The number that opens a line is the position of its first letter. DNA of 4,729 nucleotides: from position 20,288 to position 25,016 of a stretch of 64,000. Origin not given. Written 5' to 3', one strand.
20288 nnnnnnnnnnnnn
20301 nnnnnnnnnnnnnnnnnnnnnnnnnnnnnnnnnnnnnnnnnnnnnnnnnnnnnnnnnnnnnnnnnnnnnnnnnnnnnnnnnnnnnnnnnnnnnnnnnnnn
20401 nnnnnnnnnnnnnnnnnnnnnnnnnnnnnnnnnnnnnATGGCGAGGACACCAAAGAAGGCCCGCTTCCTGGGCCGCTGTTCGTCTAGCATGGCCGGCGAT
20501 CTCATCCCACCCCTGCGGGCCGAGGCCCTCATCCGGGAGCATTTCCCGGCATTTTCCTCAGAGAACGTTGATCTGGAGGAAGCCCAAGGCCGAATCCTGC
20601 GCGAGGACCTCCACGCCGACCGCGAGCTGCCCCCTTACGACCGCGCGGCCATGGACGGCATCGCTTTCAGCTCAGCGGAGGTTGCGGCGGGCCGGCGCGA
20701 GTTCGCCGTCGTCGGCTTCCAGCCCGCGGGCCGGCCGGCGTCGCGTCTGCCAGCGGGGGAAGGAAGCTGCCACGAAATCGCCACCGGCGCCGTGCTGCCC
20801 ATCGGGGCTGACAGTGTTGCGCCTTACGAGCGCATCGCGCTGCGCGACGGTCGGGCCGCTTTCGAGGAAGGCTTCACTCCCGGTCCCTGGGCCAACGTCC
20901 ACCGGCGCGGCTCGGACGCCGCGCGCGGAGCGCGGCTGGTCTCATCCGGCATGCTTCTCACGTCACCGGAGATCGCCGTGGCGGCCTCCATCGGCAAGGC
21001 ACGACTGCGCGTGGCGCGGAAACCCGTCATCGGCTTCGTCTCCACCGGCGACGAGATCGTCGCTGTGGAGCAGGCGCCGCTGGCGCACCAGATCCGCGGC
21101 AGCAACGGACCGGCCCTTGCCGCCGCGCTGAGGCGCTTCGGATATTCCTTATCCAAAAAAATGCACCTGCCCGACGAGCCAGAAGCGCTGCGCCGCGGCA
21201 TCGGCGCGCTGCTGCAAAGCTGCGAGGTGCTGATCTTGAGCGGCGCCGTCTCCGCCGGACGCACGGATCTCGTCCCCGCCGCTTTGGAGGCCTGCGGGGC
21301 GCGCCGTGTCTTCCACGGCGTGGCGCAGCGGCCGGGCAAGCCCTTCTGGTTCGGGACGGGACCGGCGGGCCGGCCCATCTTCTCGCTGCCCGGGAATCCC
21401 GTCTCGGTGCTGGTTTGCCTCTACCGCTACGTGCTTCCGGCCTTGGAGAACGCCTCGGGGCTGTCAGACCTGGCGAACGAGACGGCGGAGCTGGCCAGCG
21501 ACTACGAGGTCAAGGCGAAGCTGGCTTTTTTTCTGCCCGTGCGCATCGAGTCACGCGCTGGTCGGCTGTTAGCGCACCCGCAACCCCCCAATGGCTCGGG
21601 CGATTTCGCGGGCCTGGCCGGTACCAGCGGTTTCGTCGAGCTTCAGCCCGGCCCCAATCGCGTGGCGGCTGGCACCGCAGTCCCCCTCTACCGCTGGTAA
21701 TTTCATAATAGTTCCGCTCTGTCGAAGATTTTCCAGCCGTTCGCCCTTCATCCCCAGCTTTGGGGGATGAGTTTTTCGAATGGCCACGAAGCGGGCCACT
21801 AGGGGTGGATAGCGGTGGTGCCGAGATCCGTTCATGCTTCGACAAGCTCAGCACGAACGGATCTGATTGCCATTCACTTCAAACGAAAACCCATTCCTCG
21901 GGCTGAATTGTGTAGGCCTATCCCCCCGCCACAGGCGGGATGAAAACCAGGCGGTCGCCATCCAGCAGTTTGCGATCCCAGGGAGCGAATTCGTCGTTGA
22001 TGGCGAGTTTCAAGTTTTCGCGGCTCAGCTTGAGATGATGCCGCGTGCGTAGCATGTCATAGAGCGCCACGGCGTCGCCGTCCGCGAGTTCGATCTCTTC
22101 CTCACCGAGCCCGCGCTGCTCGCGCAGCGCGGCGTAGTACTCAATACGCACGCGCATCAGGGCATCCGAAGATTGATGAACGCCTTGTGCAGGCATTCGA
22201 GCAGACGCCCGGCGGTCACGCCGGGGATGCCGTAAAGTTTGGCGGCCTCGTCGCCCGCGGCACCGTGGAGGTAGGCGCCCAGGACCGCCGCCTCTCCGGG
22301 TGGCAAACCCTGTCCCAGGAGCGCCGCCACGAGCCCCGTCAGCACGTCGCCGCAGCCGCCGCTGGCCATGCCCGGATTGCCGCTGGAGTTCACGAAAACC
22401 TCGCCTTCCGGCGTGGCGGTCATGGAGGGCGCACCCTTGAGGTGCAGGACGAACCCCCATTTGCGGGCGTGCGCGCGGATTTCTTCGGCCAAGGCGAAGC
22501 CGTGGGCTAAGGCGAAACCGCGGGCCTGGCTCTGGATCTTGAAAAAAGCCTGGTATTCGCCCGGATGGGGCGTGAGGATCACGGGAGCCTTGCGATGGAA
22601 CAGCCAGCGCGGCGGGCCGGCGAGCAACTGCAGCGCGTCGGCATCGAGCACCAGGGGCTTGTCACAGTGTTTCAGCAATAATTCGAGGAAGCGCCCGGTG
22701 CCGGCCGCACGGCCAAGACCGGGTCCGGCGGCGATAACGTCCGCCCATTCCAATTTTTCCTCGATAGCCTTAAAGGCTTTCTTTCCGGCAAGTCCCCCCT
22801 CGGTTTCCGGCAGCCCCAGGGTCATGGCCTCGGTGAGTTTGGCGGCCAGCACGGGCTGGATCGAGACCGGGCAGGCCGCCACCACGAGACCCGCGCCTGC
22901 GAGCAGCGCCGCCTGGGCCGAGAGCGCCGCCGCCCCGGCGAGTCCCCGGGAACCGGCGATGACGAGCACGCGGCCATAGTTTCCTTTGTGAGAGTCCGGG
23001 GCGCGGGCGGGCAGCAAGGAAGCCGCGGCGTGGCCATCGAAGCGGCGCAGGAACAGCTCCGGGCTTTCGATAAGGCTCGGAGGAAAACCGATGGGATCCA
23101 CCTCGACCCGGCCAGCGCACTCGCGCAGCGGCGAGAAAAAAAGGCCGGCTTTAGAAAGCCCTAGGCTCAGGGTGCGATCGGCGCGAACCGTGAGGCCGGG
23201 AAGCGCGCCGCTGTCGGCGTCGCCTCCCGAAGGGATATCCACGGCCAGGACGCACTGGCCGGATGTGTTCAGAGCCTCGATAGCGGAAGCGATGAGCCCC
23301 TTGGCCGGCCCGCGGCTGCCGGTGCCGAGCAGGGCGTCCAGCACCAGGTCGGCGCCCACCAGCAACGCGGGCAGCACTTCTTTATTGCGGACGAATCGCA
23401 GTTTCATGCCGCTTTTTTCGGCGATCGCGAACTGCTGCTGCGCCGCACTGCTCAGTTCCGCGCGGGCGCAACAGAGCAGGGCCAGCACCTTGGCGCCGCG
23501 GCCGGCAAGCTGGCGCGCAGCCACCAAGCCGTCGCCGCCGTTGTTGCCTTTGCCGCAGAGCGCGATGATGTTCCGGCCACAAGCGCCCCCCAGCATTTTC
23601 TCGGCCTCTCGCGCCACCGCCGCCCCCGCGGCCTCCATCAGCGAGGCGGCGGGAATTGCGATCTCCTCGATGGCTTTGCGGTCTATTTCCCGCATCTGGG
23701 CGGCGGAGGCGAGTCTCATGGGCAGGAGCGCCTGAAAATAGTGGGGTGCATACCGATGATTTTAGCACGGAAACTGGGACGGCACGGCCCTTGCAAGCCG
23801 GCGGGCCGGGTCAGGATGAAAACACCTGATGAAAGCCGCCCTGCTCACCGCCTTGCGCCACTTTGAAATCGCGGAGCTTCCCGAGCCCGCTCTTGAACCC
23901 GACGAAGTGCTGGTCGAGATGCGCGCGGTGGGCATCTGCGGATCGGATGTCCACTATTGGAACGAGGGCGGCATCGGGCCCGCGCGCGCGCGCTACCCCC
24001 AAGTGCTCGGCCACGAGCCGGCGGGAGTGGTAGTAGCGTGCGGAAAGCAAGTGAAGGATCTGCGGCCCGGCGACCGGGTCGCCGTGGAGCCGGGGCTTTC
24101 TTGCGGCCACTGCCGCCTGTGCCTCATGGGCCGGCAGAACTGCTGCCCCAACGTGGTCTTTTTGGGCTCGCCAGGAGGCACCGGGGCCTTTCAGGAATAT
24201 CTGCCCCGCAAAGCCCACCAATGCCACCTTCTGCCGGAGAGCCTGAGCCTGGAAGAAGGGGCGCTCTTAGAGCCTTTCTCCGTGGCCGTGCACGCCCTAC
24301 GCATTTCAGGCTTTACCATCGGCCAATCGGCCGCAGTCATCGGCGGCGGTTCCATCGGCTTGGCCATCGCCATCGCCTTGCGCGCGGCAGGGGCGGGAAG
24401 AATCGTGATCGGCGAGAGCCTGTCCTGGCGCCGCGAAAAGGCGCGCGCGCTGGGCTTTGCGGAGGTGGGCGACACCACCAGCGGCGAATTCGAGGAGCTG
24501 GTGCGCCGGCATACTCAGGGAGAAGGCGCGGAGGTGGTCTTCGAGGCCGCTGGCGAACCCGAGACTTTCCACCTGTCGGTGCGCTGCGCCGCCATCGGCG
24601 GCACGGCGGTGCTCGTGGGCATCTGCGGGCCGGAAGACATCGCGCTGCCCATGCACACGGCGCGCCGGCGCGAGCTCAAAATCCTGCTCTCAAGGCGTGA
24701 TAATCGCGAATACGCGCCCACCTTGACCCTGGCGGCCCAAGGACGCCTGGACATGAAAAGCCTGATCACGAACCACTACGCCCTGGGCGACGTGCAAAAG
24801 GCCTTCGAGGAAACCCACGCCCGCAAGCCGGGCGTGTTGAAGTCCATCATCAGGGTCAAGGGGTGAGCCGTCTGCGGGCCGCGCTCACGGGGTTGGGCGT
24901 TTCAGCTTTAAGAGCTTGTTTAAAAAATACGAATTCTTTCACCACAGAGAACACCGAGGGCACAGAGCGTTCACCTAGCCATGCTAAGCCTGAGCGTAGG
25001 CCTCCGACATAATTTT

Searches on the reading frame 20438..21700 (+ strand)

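Call 19: search_protein_families(library=pfam, proteins=[window:20438-21700:+], max_evalue=0.001)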
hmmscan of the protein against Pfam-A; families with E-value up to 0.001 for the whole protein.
window:20438-21700:+ (420 aa): 3 families
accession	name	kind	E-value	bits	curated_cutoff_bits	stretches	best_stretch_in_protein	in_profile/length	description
PF03453.22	MoeA_N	-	1.3e-33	116.3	30.8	1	28-186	6-160/160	MoeA N-terminal region (domain I and II)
PF00994.29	MoCF_biosynth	-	9e-29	100.5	26.6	1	200-337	2-143/144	Probable molybdopterin binding domain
PF03454.20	MoeA_C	-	1.9e-09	38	22.1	1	350-418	2-70/72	MoeA C-terminal region (domain IV)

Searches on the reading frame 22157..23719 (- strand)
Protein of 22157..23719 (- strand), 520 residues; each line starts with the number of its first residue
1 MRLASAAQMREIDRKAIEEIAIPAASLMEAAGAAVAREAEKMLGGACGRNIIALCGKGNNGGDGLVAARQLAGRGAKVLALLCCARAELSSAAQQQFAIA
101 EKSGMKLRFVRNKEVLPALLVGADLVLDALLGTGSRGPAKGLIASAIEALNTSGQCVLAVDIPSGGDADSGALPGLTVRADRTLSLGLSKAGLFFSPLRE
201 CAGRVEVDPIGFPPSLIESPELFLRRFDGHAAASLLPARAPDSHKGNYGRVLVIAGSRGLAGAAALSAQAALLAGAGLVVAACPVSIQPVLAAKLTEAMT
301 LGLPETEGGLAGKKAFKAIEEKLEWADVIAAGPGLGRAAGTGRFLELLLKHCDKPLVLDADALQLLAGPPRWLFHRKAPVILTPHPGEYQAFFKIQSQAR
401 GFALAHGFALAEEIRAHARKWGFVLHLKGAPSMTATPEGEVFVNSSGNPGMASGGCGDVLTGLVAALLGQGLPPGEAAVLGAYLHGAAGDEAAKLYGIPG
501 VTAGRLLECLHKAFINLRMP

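Call 19: search_protein_families(library=pfam, proteins=[window:22157-23719:-], max_evalue=0.001)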
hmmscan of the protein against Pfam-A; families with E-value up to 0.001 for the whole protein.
window:22157-23719:- (520 aa): 2 families
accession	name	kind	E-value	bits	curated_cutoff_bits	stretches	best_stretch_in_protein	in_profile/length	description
PF01256.23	Carb_kinase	-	3.3e-53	181.1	27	1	251-510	1-240/242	NAD(P)H-hydrate dehydratase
PF03853.21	YjeF_N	-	8.5e-44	149.9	24.9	1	25-192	2-169/169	YjeF-related protein N-terminus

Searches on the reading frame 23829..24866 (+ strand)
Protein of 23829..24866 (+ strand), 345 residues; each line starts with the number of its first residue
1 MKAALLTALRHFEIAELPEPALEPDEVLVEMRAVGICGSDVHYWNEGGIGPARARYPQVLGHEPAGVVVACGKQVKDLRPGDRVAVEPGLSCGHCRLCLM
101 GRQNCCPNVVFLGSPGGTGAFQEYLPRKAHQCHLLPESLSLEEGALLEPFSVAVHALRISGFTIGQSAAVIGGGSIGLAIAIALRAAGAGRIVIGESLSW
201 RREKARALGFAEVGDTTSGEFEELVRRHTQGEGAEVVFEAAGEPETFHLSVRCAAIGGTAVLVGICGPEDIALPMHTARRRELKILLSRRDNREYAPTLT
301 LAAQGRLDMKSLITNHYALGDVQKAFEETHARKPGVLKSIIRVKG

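Call 65: search_protein_families(library=pfam, proteins=[window:23829-24866:+], max_evalue=0.0001)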
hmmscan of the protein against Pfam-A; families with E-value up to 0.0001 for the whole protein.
window:23829-24866:+ (345 aa): 4 families
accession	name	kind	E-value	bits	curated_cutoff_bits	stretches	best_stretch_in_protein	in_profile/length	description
PF08240.17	ADH_N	-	3.5e-30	104.7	23.5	1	24-137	2-104/104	Alcohol dehydrogenase GroES-like domain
PF00107.32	ADH_zinc_N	-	3e-20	72.9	31.8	1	176-300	2-125/129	Zinc-binding dehydrogenase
PF16912.11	Glu_dehyd_C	-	5e-10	39.6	34.9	1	144-331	4-203/211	Glucose dehydrogenase C-terminus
PF13602.12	ADH_zinc_N_2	-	4.7e-07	31.2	27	1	208-329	1-123/134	Zinc-binding dehydrogenase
